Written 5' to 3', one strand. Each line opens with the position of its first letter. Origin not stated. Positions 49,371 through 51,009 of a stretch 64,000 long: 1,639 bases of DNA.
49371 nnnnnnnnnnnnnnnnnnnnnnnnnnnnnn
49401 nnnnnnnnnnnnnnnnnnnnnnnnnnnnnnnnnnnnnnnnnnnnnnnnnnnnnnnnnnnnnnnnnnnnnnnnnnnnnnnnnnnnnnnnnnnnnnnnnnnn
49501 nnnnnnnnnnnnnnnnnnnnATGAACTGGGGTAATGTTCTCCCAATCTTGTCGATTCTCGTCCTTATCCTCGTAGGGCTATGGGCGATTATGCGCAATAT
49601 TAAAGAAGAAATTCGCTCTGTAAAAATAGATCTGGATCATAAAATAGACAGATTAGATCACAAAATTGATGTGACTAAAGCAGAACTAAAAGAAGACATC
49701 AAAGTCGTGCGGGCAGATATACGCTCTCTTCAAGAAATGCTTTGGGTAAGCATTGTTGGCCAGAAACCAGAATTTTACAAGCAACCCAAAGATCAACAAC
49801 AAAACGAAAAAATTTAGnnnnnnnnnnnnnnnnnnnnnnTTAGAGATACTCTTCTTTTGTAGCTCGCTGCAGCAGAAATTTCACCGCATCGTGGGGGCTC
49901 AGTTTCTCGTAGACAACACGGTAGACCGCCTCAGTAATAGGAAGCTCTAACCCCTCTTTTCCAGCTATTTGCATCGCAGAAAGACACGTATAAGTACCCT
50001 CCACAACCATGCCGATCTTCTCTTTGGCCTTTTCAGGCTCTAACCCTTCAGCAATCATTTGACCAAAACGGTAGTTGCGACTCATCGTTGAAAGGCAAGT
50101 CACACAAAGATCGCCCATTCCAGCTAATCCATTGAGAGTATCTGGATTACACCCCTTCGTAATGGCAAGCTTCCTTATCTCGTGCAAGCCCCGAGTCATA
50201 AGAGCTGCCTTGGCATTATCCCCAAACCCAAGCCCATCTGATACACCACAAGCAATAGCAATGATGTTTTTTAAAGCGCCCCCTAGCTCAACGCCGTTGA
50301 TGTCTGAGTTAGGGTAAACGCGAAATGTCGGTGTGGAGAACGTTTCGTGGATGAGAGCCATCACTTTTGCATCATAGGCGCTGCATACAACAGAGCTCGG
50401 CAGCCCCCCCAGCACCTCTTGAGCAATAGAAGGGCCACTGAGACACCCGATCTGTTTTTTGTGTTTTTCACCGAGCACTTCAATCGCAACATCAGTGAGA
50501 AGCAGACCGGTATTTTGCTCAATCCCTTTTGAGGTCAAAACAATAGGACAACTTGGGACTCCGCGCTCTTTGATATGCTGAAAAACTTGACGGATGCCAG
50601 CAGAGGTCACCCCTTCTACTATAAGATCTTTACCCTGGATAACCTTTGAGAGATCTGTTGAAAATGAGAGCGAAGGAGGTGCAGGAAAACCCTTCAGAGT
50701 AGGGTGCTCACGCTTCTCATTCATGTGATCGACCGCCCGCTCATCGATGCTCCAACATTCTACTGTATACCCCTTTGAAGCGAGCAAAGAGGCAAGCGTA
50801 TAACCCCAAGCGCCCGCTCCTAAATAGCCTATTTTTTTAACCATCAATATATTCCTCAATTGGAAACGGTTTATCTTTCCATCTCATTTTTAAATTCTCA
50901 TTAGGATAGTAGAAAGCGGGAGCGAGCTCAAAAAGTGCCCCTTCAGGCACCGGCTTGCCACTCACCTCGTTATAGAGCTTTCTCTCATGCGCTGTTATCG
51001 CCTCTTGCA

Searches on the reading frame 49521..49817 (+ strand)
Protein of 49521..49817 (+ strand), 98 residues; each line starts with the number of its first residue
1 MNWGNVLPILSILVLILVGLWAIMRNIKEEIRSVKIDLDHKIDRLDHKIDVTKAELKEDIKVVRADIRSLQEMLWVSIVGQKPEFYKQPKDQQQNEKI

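Call 6: search_protein_families(library=pfam, proteins=[window:49521-49817:+], max_evalue=0.01)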
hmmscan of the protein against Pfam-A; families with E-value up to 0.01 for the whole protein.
window:49521-49817:+ (98 aa): 1 family
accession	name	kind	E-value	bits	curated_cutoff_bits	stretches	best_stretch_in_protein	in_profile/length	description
PF04799.18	Fzo_mitofusin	-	0.0024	17.8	27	1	33-73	94-134/161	fzo-like conserved region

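Call 11: find_encoding_contigs(protein=window:49521-49817:+, flank=10000, max_places=10)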
Protein window:49521-49817:+ (98 aa): no gene with exactly this product is on record in the collection.

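Call 48: search_protein_representatives(protein=window:49521-49817:+)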
Query: 98 residues. Proteins with E-value up to 0.001 (for the whole library): 10; up to 1e-10: 2; up to 1e-30: 0. The best 10 are listed.
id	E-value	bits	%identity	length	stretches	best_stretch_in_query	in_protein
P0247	7.5e-26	106.6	80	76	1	24-94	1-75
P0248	1.4e-11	60.9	56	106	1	1-75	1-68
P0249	6.2e-07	46.0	28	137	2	24-93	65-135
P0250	8.9e-07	45.5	41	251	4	29-68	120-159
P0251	2.5e-05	40.8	34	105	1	1-90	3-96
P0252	9.0e-05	39.1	37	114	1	11-77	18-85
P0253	1.5e-04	38.3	40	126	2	3-69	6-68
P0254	2.5e-04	37.6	43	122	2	27-70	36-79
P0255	3.2e-04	37.3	33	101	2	1-68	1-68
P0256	5.5e-04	36.5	39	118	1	23-79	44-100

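Call 49: find_encoding_contigs(protein=P0247, flank=8000, max_places=4)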
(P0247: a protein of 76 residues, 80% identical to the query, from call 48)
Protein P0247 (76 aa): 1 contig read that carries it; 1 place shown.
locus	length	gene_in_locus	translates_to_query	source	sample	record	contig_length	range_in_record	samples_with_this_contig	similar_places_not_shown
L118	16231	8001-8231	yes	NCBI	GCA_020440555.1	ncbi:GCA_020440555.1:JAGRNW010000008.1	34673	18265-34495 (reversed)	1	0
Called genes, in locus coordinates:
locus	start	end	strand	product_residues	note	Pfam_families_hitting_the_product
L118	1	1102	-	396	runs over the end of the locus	PF00364:Biotin_lipoyl, PF02817:E3_binding, PF00198:2-oxoacid_dh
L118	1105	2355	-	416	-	PF00375:SDF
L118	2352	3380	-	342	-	PF02606:LpxK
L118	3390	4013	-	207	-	PF13580:SIS_2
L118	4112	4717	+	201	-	PF00578:AhpC-TSA, PF08534:Redoxin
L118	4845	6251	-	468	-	PF00180:Iso_dh, PF18324:Isocitrate_DH_C_bact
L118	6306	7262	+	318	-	PF01380:SIS, PF00571:CBS (weak)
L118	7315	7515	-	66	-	-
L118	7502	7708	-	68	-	-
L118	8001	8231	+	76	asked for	-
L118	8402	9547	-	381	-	PF22458:RsmF-B_ferredox, PF05175:MTS (weak), PF01189:Methyltr_RsmB-F, PF13847:Methyltransf_31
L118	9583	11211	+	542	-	PF20154:LNT_N, PF00795:CN_hydrolase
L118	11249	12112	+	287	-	PF03331:LpxC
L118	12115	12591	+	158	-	PF07977:FabA, PF22818:ApeI-like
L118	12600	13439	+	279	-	PF25087:GMPPB_C (faint), PF00132:Hexapep (weak), PF25084:LbH_EIF2B, PF00132:Hexapep, PF13720:Acetyltransf_11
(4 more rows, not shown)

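Call 54: find_encoding_contigs(protein=P0248, flank=6000, max_places=4)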
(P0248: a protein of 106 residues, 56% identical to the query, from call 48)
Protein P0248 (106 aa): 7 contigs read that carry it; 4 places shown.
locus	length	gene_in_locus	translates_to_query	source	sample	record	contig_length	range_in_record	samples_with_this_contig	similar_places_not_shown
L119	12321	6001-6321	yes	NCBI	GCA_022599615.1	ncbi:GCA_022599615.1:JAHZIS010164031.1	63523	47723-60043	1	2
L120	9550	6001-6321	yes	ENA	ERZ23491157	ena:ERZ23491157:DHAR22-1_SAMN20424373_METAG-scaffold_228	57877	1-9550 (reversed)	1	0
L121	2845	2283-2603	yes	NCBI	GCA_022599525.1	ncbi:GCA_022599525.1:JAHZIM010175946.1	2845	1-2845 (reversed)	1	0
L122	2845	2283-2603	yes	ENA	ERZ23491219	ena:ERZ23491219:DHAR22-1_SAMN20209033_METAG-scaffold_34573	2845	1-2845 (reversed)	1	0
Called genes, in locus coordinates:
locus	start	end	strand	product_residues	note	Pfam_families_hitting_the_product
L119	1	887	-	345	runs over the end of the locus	PF01321:Creatinase_N, PF00557:Peptidase_M24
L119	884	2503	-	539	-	PF02518:HATPase_c (weak), PF13589:HATPase_c_3, PF01119:DNA_mis_repair, PF08676:MutL_C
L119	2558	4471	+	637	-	PF04518:Effector_1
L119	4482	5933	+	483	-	PF04518:Effector_1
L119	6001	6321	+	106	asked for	-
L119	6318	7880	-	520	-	PF00454:PI3_PI4_kinase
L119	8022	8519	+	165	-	PF07720:TPR_3 (weak), PF13432:TPR_16 (weak), PF14559:TPR_19 (faint)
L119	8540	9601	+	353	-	-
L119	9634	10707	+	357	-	-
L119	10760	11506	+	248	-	PF02578:Cu-oxidase_4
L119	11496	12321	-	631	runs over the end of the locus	PF27417:BigA_3rd (weak), PF03797:Autotransporter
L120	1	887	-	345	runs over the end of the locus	PF01321:Creatinase_N, PF00557:Peptidase_M24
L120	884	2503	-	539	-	PF02518:HATPase_c (weak), PF13589:HATPase_c_3, PF01119:DNA_mis_repair, PF08676:MutL_C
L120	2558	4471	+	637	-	PF04518:Effector_1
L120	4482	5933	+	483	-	PF04518:Effector_1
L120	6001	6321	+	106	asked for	-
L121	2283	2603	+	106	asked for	-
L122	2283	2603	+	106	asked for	-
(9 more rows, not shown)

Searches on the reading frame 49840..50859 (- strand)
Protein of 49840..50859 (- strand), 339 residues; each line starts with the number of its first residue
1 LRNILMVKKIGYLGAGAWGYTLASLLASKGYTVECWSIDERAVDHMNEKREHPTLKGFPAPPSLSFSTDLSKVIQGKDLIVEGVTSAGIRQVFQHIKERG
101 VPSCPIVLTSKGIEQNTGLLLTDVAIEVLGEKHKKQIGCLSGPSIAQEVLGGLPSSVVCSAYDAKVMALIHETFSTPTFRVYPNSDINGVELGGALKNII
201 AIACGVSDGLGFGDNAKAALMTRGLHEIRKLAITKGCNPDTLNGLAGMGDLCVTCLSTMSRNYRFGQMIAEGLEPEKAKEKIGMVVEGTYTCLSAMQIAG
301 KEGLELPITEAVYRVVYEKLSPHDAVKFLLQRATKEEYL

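Call 6: search_protein_families(library=pfam, proteins=[window:49840-50859:-], max_evalue=0.01)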
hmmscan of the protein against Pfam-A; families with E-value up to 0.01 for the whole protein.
window:49840-50859:- (339 aa): 7 families
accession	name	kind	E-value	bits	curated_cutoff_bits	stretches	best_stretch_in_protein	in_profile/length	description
PF07479.19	NAD_Gly3P_dh_C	-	1.4e-54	184.6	25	1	186-327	1-142/142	NAD-dependent glycerol-3-phosphate dehydrogenase C-terminus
PF01210.29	NAD_Gly3P_dh_N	-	4.2e-38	131.2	23.1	1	9-165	1-156/158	NAD-dependent glycerol-3-phosphate dehydrogenase N-terminus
PF20618.3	GPD_NAD_C_bact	-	4.4e-20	72.4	27.6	1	246-312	1-66/66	Bacterial GPD, NAD-dependent C-terminal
PF02737.24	3HCDH_N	-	0.00062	20.2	22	1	9-85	1-87/180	3-hydroxyacyl-CoA dehydrogenase, NAD binding domain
PF03446.21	NAD_binding_2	-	0.0014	19.1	21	1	9-64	1-43/161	NAD binding domain of 6-phosphogluconate dehydrogenase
PF03721.20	UDPG_MGDP_dh_N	-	0.0027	17.7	27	1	9-79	2-79/187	UDP-glucose/GDP-mannose dehydrogenase family, NAD binding domain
PF02558.23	ApbA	-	0.006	16.6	22.2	1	11-115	2-105/150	Ketopantoate reductase PanE/ApbA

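Call 13: find_related_loci(query=window:49840-50859:-, collection=genome_contigs, flank=10000)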
Query window:49840-50859:- (339 aa) in genome_contigs; peptide patterns used: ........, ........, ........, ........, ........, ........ (x = any residue, [..] = any of these).
600 stretches matched a pattern (row limit reached: there are more); 580 encode a relative of the query (tblastn E <= 1e-3); the best 80 are kept; 80 distinct loci.
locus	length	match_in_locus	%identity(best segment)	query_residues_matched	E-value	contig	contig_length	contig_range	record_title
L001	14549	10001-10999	79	7-339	0e+0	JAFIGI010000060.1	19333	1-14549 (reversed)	MAG: Chlamydiales bacterium isolate coassembly_bin.4 k141_151962, whole genome shotgun sequence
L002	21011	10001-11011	78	1-338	1e-180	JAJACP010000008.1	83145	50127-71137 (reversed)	MAG: Chlamydiales bacterium isolate O_S4.2_2 S4CHLAM2_8, whole genome shotgun sequence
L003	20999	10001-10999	71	7-339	2e-167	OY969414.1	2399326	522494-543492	MAG: uncultured Chlamydiales bacterium isolate MFD04463.bin.c.14 genome assembly, chromosome: 1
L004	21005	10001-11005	72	6-339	2e-166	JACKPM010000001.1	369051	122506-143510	MAG: Chlamydiales bacterium isolate HK-STAS-VERR_A-1 HK-STAS-VERR_A-1_1, whole genome shotgun sequence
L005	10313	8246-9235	60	10-339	3e-135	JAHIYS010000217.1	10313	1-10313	MAG: Gammaproteobacteria bacterium isolate Modern_marine.mb.132 Modern_marine.mb.132_k141_2298816, whole genome shotgun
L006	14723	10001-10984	60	9-339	1e-133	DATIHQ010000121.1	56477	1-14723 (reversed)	MAG TPA_asm: Chlamydiales bacterium isolate SMAG_U15642 k141_723027, whole genome shotgun sequence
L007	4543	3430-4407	59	8-339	2e-132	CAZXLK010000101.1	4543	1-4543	MAG TPA_asm: uncultured bacterium isolate SRP200132_co1_526 genome assembly, contig: NODE_38399_length_4543_cov_8.124777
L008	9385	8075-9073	58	7-339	8e-130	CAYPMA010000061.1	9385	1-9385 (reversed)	MAG TPA_asm: uncultured bacterium isolate binchicken_co129_128 genome assembly, contig: NODE_23682_length_9385_cov_4.996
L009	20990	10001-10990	58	7-339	9e-127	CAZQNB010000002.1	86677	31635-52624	MAG TPA_asm: uncultured bacterium isolate SRP286056_co3_62 genome assembly, contig: NODE_84_length_86677_cov_22.729549,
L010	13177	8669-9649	58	9-338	1e-126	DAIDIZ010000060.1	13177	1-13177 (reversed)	MAG TPA_asm: Chlamydiae bacterium isolate clean375 k141_261516, whole genome shotgun sequence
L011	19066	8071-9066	58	8-339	4e-126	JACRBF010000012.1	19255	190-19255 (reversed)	MAG: Chlamydiia bacterium isolate NC_groundwater_1613_Pr3_B-0.1um_48_32 SR-2_scaffold_141_644066, whole genome shotgun s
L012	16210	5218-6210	55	9-339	2e-120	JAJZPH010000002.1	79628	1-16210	MAG: bacterium isolate SKS1.bin118 NODE_458_length_79628_cov_2.980038, whole genome shotgun sequence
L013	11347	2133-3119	57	9-337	3e-120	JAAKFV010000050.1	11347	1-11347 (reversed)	MAG: Candidatus Anoxychlamydiales bacterium isolate KR126_chlam_4 KR126chlam4_50, whole genome shotgun sequence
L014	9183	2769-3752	54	9-339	8e-120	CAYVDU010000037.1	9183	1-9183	MAG TPA_asm: uncultured bacterium isolate SRP287051_co2_217 genome assembly, contig: NODE_12248_length_9183_cov_4.601994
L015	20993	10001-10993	53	9-339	6e-119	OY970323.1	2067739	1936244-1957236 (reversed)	MAG: uncultured bacterium isolate MFD01231.bin.1.10 genome assembly, chromosome: 1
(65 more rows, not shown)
